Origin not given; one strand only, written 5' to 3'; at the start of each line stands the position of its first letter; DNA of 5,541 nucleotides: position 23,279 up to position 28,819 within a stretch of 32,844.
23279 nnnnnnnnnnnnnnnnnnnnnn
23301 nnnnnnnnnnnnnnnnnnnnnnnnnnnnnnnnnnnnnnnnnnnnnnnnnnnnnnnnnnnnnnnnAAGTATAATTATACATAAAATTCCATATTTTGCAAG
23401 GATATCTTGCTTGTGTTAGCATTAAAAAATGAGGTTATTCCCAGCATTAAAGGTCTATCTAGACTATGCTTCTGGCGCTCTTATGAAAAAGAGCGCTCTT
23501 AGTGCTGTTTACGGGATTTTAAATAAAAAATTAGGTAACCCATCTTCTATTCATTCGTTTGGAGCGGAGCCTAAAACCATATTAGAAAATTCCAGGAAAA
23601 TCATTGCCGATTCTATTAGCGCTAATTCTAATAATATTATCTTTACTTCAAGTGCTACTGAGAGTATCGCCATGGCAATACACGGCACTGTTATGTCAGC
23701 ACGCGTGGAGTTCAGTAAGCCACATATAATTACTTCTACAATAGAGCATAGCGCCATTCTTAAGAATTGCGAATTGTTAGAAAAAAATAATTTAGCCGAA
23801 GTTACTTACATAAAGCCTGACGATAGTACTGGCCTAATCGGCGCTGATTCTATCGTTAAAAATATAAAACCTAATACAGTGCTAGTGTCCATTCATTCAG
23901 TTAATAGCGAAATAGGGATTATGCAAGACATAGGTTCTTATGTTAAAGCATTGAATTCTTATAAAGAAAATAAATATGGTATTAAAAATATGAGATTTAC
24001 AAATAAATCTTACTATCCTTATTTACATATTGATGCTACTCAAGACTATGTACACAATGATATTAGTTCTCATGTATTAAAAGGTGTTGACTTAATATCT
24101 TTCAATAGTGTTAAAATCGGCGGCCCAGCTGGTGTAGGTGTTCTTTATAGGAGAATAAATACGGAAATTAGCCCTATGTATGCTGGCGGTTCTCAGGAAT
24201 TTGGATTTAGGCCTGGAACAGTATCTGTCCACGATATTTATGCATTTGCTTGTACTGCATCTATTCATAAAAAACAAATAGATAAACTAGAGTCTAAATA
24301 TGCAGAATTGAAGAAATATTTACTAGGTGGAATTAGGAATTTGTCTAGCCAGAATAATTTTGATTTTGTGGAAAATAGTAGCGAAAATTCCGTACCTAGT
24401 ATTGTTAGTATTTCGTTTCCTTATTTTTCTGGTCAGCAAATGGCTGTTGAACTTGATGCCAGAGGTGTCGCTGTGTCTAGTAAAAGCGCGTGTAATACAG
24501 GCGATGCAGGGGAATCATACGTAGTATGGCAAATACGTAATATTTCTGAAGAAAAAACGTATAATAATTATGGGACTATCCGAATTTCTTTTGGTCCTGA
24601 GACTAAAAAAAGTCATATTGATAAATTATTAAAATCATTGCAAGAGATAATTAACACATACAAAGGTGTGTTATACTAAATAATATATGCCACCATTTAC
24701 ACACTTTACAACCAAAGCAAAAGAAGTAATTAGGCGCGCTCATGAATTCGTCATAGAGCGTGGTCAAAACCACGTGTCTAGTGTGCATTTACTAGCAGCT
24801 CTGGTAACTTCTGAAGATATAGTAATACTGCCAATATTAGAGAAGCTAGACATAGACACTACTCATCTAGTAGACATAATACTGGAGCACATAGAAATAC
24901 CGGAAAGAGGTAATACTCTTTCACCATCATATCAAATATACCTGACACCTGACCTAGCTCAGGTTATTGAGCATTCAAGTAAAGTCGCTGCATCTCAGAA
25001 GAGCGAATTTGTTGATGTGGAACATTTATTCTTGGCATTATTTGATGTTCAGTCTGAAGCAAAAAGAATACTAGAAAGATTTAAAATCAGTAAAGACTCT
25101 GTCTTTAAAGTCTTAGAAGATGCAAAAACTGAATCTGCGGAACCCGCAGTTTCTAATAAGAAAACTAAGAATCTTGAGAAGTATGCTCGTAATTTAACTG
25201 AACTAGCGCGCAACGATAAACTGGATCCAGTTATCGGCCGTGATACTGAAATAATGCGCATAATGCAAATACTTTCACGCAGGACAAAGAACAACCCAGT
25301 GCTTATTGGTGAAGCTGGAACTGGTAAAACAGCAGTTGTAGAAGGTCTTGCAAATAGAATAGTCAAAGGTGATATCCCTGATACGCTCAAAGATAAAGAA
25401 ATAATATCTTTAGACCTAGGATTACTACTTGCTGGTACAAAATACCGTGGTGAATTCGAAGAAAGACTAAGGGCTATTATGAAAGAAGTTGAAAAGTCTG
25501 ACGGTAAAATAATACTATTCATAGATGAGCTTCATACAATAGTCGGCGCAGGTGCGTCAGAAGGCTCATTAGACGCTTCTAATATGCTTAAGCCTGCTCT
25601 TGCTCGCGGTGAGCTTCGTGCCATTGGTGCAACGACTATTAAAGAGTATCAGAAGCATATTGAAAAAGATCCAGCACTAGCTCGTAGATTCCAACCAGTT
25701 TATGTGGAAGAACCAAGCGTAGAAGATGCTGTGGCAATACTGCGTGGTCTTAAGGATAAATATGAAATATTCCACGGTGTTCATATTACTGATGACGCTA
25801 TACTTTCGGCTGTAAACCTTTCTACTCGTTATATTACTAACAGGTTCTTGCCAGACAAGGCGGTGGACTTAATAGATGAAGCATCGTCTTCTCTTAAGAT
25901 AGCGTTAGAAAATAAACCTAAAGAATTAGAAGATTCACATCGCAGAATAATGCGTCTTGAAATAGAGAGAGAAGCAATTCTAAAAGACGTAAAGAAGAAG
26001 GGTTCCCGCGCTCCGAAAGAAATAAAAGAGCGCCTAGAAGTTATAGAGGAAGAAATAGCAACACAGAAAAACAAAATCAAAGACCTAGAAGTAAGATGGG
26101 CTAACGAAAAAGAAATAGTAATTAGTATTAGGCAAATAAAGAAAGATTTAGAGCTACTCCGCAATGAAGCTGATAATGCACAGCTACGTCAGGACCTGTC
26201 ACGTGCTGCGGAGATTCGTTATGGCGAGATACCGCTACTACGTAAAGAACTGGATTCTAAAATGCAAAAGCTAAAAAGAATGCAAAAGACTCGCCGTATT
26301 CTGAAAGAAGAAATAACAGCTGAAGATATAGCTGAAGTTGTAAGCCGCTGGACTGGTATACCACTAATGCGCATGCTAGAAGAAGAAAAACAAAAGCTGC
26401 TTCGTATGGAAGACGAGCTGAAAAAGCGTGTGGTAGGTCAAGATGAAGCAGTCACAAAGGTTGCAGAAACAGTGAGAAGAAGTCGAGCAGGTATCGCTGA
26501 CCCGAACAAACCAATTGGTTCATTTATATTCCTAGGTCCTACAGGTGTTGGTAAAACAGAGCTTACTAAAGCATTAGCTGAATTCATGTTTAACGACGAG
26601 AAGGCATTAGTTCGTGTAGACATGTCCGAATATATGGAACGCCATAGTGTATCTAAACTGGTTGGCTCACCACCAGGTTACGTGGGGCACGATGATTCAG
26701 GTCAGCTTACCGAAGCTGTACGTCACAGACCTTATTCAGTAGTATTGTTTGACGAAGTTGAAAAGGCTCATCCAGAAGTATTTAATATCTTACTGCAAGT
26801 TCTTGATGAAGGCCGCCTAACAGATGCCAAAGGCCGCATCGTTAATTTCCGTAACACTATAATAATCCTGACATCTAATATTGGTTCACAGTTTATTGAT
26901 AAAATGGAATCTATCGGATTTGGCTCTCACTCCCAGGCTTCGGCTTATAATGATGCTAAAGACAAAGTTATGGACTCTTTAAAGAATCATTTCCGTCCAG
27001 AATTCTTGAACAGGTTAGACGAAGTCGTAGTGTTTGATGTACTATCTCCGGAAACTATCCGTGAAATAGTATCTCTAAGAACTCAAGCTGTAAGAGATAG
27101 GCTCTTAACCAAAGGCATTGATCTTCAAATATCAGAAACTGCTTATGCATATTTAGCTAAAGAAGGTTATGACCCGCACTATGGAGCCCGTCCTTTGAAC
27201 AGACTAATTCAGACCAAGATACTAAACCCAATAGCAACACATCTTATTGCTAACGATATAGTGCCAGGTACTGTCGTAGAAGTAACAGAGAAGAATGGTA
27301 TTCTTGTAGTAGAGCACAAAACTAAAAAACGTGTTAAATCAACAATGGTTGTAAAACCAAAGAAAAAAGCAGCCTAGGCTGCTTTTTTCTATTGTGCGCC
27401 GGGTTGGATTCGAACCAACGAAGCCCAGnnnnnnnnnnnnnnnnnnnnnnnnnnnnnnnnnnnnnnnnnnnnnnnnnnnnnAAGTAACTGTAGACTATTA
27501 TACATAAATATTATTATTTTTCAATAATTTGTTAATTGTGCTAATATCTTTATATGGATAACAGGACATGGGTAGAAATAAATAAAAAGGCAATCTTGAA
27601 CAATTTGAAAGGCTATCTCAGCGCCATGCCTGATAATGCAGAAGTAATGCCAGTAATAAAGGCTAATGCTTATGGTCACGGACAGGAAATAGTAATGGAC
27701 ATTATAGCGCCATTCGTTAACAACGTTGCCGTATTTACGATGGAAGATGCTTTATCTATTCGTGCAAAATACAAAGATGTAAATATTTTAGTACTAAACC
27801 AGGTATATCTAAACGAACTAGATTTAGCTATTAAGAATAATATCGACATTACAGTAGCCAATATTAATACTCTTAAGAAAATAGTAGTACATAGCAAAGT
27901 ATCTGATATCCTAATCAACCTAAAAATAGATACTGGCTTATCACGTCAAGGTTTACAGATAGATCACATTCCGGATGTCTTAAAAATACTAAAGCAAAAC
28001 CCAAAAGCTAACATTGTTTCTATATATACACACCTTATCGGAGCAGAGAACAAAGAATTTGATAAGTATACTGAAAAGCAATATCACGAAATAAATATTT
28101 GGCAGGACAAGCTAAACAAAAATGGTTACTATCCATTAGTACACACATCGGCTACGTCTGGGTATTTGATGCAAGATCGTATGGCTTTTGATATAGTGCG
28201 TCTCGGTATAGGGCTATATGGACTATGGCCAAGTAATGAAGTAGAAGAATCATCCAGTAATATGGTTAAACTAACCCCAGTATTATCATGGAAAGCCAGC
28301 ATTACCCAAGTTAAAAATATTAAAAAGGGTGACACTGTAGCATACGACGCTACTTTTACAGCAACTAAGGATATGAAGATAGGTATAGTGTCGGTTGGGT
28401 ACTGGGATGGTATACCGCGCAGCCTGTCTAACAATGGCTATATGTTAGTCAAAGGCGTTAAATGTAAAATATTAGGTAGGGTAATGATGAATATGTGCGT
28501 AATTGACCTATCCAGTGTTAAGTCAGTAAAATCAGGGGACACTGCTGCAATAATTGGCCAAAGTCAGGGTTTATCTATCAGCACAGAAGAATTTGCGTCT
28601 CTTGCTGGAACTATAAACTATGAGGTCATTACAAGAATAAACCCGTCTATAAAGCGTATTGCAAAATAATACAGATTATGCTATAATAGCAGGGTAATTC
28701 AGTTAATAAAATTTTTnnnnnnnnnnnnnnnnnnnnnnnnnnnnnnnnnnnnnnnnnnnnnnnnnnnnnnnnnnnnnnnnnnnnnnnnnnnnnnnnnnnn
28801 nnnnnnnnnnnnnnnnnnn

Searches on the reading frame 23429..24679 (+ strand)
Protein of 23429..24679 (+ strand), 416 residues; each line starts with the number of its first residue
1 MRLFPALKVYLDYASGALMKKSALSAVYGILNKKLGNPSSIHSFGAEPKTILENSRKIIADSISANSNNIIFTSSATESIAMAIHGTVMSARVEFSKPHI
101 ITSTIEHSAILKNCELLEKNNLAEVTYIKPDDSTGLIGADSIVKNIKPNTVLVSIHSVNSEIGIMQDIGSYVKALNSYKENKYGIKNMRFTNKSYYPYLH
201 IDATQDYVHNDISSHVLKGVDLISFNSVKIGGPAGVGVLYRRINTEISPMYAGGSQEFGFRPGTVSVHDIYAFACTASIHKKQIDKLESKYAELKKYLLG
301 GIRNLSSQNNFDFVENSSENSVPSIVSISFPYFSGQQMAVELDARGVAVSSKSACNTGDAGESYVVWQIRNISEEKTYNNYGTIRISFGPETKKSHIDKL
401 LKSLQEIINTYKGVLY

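Call 7: search_protein_families(library=pfam, proteins=[window:23429-24679:+], max_evalue=0.001)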
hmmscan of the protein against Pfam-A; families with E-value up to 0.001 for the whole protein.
window:23429-24679:+ (416 aa): 1 family
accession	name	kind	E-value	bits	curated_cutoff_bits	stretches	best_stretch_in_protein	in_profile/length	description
PF00266.25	Aminotran_5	-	1.9e-50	172.3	21.5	1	9-400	1-371/371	Aminotransferase class-V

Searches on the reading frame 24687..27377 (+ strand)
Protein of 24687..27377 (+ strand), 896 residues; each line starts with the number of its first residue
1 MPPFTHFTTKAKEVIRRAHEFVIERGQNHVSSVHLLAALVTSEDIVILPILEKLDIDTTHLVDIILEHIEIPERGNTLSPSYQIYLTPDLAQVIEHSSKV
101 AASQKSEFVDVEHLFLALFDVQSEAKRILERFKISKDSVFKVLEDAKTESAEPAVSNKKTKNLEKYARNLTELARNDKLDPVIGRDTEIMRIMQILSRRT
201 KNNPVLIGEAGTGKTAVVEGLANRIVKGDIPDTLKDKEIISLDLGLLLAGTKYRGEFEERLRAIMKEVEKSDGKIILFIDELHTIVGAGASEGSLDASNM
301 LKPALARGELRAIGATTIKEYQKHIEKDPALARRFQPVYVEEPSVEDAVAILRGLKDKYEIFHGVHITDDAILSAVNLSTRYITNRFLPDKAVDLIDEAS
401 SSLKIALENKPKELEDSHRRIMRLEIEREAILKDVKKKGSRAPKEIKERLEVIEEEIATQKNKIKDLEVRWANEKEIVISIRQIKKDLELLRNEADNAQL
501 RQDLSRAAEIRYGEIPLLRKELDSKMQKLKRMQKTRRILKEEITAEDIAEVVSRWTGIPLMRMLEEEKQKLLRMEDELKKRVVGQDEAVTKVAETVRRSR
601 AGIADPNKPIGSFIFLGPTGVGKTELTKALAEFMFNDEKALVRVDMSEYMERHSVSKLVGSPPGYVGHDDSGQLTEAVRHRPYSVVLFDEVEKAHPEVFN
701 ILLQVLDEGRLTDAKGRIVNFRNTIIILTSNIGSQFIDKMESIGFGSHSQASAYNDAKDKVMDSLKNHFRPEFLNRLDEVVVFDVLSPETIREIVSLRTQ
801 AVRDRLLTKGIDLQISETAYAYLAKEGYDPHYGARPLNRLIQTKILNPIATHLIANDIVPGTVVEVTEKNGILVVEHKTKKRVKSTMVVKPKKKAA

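Call 7: search_protein_families(library=pfam, proteins=[window:24687-27377:+], max_evalue=0.001)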
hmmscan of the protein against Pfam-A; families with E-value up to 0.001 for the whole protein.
window:24687-27377:+ (896 aa): 20 families
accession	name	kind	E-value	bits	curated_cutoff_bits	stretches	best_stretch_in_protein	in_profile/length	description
PF07724.20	AAA_2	-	4.1e-69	232.3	27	1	608-780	1-166/166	AAA domain (Cdc48 subfamily)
PF17871.7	AAA_lid_9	-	2e-32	111.6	22.8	1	344-439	1-96/104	AAA lid domain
PF10431.15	ClpB_D2-small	-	4.6e-24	84.7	21.9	1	786-866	1-81/81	C-terminal, D2-small domain, of ClpB protein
PF00004.35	AAA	-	1.1e-22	81.4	21.2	2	205-318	2-110/131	ATPase family associated with various cellular activities (AAA)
PF07728.20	AAA_5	-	2.7e-17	63.5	22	1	613-733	2-124/139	AAA domain (dynein-related subfamily)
PF02861.25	Clp_N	-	5.3e-14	52.6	20.7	2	99-145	3-50/53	Clp amino terminal domain, pathogenicity island component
PF13191.12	AAA_16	-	8.5e-12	46.3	32.6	1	182-228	2-51/167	AAA ATPase domain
PF13401.12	AAA_22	-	1.4e-11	45.2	27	1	612-707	7-109/130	AAA domain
PF00158.32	Sigma54_activat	-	1.1e-08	35.4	20.2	1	612-713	24-124/168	Sigma-54 interaction domain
PF01637.24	ATPase_2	-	2.5e-06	27.9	33.2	0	185-288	4-125/225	ATPase domain predominantly from Archaea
PF12775.13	AAA_7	-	9.5e-06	25.7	25.8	0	613-659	36-82/181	P-loop containing dynein motor region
PF13173.12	AAA_14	-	6e-05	23.5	27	0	614-709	6-88/129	AAA domain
PF05673.19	DUF815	-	6.2e-05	22.7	23.8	0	192-282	44-116/249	Protein of unknown function (DUF815)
PF02367.23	TsaE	-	0.00011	22.6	26.6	0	604-634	23-45/128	Threonylcarbamoyl adenosine biosynthesis protein TsaE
PF20720.3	nSTAND3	-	0.00014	22.1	27.2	0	614-651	21-58/155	Novel STAND NTPase 3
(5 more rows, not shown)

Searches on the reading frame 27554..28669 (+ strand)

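Call 8: search_protein_families(library=pfam, proteins=[window:27554-28669:+], max_evalue=0.001)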
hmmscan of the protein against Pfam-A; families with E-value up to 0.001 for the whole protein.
window:27554-28669:+ (371 aa): 2 families
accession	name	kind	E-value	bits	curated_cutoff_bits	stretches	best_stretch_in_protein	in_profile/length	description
PF01168.26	Ala_racemase_N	-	1.9e-43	149.1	24.1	1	9-224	1-218/220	Alanine racemase, N-terminal domain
PF00842.27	Ala_racemase_C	-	2.7e-42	143.8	25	1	243-369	1-126/127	Alanine racemase, C-terminal domain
